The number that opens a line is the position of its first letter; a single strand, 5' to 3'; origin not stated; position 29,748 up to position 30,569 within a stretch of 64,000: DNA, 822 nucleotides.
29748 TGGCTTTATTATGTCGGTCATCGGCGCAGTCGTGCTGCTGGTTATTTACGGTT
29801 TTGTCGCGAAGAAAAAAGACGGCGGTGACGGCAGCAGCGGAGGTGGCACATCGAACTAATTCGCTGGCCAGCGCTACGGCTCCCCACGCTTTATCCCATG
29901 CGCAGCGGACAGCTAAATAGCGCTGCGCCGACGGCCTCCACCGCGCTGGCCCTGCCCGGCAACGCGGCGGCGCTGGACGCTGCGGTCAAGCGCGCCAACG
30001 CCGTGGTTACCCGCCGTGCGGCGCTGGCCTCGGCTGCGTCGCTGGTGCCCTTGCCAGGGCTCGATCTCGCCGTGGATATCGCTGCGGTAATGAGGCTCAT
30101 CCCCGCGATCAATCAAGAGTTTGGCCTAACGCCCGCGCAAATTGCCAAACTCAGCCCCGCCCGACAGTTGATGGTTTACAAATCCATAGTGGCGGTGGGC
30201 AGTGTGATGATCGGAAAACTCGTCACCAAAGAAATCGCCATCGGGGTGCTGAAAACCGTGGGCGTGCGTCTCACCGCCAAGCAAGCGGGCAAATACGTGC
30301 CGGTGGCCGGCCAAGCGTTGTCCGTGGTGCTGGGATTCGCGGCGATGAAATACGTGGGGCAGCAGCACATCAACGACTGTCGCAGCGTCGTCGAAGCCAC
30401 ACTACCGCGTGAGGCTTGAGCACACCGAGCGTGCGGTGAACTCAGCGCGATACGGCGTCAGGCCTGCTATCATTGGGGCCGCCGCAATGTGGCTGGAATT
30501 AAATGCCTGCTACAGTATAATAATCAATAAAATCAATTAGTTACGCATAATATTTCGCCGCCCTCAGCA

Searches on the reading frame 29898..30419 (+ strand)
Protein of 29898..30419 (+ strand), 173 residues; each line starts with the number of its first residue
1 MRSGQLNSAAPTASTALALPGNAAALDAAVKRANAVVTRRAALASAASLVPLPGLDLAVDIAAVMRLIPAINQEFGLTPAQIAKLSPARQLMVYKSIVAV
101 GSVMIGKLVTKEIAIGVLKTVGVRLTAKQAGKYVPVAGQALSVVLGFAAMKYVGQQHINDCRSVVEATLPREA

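Call 10: search_protein_families(library=pfam, proteins=[window:29898-30419:+])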
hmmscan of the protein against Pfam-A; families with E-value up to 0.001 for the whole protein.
window:29898-30419:+ (173 aa): 1 family
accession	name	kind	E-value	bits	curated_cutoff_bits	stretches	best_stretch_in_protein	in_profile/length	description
PF05128.17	DUF697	-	0.00052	20.2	27.7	1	31-157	20-139/162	Domain of unknown function (DUF697)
